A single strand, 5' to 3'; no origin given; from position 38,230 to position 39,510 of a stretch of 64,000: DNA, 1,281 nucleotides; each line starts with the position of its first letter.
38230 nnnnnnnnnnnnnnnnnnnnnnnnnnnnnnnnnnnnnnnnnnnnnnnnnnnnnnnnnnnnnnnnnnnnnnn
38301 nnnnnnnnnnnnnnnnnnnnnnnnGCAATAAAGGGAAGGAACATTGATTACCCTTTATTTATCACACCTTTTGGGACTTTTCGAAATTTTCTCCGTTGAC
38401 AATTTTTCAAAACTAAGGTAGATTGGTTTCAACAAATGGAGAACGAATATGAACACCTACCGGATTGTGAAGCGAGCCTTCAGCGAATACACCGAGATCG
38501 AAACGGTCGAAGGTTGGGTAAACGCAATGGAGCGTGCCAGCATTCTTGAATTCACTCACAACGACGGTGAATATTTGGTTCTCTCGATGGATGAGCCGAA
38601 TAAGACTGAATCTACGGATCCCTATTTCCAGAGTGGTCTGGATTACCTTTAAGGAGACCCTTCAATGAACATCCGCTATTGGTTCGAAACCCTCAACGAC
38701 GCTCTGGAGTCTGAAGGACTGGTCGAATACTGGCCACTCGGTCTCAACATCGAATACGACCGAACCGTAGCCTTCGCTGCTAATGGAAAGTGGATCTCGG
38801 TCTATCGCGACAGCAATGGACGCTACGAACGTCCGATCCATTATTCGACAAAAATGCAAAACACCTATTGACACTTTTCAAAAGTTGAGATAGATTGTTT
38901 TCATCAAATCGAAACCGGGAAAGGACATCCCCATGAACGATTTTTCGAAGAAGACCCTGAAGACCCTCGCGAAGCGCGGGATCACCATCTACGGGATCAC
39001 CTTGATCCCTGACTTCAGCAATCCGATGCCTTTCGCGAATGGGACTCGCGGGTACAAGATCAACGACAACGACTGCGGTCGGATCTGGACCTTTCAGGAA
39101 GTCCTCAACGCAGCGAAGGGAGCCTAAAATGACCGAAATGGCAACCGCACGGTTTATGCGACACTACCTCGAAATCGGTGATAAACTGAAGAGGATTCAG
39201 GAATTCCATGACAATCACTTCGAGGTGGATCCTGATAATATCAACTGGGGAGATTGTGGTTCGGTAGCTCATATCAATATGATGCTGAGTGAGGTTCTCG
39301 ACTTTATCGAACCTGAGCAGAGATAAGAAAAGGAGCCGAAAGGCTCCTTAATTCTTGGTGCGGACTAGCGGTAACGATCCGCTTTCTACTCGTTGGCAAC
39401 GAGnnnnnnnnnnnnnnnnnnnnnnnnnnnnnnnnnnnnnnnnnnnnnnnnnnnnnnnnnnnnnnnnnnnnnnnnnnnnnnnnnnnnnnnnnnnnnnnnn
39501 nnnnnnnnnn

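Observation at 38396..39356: GC-rich promoter-ORF-terminator cassettes with consensus sigma70 promoters and paralogous leaders (PeSL-like mobile early modules)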

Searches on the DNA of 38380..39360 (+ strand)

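Call 10: search_dna_similar(query=window:38380-39360:+, collection=phages, mode=distant, max_rows=30)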
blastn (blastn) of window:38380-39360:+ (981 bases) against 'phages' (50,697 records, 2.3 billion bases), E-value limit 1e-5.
No match.

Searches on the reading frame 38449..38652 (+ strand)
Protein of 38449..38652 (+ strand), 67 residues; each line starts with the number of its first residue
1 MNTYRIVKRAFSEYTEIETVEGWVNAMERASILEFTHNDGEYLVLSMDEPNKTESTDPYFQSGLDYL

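Call 16: search_protein_families(library=pfam, proteins=[window:38449-38649:+], max_evalue=0.1)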
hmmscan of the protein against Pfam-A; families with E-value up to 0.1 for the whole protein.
window:38449-38649:+ (67 aa): 1 family
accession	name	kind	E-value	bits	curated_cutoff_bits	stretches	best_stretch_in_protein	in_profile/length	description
PF05685.18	Uma2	-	0.041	13.8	27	1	10-64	114-167/172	Putative restriction endonuclease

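Call 17: search_protein_families(library=phrogs, proteins=[window:38449-38649:+], max_evalue=0.1)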
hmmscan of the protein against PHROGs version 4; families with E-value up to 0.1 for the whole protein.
window:38449-38649:+ (67 aa): 0 families

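Call 35: find_encoding_contigs(protein=window:38449-38652:+, flank=10000, max_places=10)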
Protein window:38449-38652:+ (67 aa): 1 contig read that carries it; 1 place shown.
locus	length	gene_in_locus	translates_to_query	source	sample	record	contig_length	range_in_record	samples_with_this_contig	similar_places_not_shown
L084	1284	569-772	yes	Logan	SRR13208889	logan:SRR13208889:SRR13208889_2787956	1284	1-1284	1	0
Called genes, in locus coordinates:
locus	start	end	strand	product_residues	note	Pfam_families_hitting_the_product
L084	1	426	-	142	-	?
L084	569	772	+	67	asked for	-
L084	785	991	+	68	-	-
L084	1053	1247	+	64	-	-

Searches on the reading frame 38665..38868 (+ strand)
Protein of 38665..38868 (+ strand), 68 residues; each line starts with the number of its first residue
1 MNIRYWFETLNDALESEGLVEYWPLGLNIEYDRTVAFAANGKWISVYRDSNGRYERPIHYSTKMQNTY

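Call 16: search_protein_families(library=pfam, proteins=[window:38665-38868:+], max_evalue=0.1)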
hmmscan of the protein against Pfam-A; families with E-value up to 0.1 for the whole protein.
window:38665-38868:+ (68 aa): 0 families

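Call 17: search_protein_families(library=phrogs, proteins=[window:38665-38868:+], max_evalue=0.1)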
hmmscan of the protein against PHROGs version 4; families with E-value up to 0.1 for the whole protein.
window:38665-38868:+ (68 aa): 2 families
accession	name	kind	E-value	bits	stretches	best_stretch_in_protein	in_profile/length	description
phrog_12330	-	unknown function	0.0067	17.9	1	1-65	1-63/106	-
phrog_2595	-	connector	0.025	15.4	0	34-64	108-138/143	head-tail connector protein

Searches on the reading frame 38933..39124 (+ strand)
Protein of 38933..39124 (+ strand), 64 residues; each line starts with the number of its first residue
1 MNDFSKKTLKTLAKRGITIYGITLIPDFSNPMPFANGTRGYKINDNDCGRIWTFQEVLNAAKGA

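Call 16: search_protein_families(library=pfam, proteins=[window:38933-39124:+], max_evalue=0.1)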
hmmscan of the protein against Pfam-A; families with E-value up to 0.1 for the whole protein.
window:38933-39124:+ (64 aa): 0 families

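Call 17: search_protein_families(library=phrogs, proteins=[window:38933-39124:+], max_evalue=0.1)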
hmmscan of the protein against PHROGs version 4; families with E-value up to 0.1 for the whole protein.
window:38933-39124:+ (64 aa): 1 family
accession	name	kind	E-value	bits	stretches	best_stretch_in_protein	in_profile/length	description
phrog_27490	-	unknown function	6.6e-14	52.7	1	3-61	12-68/69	-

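Call 30: find_related_loci(query=window:38933-39124:+, collection=viral_contigs, flank=6000)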
Query window:38933-39124:+ (64 aa) in viral_contigs; peptide patterns used: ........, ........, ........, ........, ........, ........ (x = any residue, [..] = any of these).
11 stretches matched a pattern; 3 encode a relative of the query (tblastn E <= 1e-3); 3 distinct loci.
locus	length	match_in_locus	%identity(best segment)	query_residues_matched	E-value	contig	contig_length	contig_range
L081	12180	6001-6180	67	1-60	2e-26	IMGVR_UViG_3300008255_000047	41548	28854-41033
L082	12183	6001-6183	64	1-61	4e-26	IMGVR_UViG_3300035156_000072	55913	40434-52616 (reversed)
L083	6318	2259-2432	66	1-58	5e-25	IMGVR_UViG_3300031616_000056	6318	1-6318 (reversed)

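Call 49: search_dna_similar(query=window:38933-39124:+, collection=phages, mode=protein, max_rows=25, max_evalue=0.01)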
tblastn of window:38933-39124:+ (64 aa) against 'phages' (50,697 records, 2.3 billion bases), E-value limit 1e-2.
Records with a match: 13; places in all: 13; records where one place covers at least 80% of the query: 13.
Best place of each record, by identity: <60% 13.
By first word of the organism name: Sinorhizobium 7; Rhizobium 6.
By host as written in the record: Sinorhizobium meliloti 7; Sinorhizobium americanum X2_26 1; Sinorhizobium americanum X2_24 1; Rhizobium phaseoli N161 1; Rhizobium phaseoli Y2_4 1; Rhizobium phaseoli IE6794 1; Rhizobium phaseoli N841 1.
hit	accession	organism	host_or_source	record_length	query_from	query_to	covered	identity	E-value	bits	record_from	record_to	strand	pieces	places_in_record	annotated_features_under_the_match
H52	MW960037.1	Rhizobium phage RHph_X2_26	Sinorhizobium americanum X2_26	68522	4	62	92%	50.8%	2e-11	62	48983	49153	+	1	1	hypothetical protein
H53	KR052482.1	Sinorhizobium phage phiN3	Sinorhizobium meliloti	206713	4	62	92%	47.5%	3e-9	56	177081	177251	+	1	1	hypothetical protein (x2)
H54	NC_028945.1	Sinorhizobium phage phiN3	Sinorhizobium meliloti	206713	4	62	92%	47.5%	3e-9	56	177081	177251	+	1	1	hypothetical protein (x2)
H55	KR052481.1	Sinorhizobium phage phiM19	Sinorhizobium meliloti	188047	4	62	92%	47.5%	4e-9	56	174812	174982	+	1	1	hypothetical protein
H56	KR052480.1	Sinorhizobium phage phiM7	Sinorhizobium meliloti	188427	4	62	92%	47.5%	4e-9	56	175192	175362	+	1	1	hypothetical protein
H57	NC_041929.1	Sinorhizobium phage phiM7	Sinorhizobium meliloti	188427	4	62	92%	47.5%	4e-9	56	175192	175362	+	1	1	hypothetical protein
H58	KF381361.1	Sinorhizobium phage phiM12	Sinorhizobium meliloti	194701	4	62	92%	47.5%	4e-9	56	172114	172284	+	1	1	hypothetical protein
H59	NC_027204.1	Sinorhizobium phage phiM12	Sinorhizobium meliloti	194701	4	62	92%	47.5%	4e-9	56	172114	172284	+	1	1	hypothetical protein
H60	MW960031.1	Rhizobium phage RHph_X2_24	Sinorhizobium americanum X2_24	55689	4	61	91%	48.3%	1e-9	57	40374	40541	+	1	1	hypothetical protein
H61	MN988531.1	Rhizobium phage RHph_Y5A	Rhizobium phaseoli N161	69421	4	61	91%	44.8%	7e-9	55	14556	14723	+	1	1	hypothetical protein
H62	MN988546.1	Rhizobium phage RHph_Y2_4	Rhizobium phaseoli Y2_4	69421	4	61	91%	44.8%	7e-9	55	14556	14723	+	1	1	hypothetical protein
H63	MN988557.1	Rhizobium phage RHph_Y52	Rhizobium phaseoli IE6794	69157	4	61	91%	44.8%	2e-8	53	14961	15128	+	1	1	hypothetical protein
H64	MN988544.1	Rhizobium phage RHph_Y21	Rhizobium phaseoli N841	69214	4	61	91%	44.8%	2e-8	53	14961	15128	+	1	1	hypothetical protein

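Call 68: find_related_loci(query=window:38933-39124:+, collection=genome_contigs, flank=4000)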
Query window:38933-39124:+ (64 aa) in genome_contigs; peptide patterns used: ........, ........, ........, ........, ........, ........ (x = any residue, [..] = any of these).
322 stretches matched a pattern, but none encodes a relative of the query by tblastn (E <= 1e-3).

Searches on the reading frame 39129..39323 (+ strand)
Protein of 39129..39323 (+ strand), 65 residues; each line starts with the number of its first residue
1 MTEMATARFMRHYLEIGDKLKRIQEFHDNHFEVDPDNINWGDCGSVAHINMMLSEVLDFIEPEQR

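Call 16: search_protein_families(library=pfam, proteins=[window:39129-39323:+], max_evalue=0.1)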
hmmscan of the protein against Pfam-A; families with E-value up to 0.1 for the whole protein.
window:39129-39323:+ (65 aa): 0 families

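Call 17: search_protein_families(library=phrogs, proteins=[window:39129-39323:+], max_evalue=0.1)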
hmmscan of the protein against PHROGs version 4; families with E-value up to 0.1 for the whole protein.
window:39129-39323:+ (65 aa): 2 families
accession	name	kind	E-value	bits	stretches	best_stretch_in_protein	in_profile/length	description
phrog_14596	-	unknown function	9.5e-16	58.7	1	4-60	11-67/75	-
phrog_12899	-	unknown function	0.037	15.2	1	18-63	11-53/70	-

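Call 48: search_dna_similar(query=window:39129-39323:+, collection=phages, mode=protein, max_rows=25, max_evalue=0.01)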
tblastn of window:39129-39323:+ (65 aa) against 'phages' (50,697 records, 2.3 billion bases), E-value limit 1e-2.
Records with a match: 6; places in all: 6; records where one place covers at least 80% of the query: 6.
Best place of each record, by identity: <60% 6.
By first word of the organism name: Roseobacter 5; Ruegeria 1.
By host as written in the record: Roseobacter denitrificans OCh114 4; Roseobacter denitrificans OCh 114 1; Ruegeria sp. AU67 1.
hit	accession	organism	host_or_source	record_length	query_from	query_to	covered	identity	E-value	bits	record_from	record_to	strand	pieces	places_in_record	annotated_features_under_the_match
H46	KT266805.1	Roseobacter phage RDJL Phi 2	Roseobacter denitrificans OCh114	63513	5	60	86%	39.3%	4e-10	58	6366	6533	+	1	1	hypothetical protein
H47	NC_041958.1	Roseobacter phage RDJL Phi 2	Roseobacter denitrificans OCh114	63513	5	60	86%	39.3%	4e-10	58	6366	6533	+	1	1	hypothetical protein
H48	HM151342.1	Roseobacter phage RDJL Phi 1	Roseobacter denitrificans OCh114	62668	9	60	80%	40.4%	8e-10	57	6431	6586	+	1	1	hypothetical protein RDJLphi1_gp12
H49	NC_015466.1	Roseobacter phage RDJL Phi 1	Roseobacter denitrificans OCh114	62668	9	60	80%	40.4%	8e-10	57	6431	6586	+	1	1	hypothetical protein RDJLphi1_gp12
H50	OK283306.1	Roseobacter phage RDJL6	Roseobacter denitrificans OCh 114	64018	9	60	80%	40.4%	6e-8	52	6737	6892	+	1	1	hypothetical protein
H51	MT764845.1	Ruegeria phage Tedan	Ruegeria sp. AU67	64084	3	58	86%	30.4%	3e-4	42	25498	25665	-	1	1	hypothetical protein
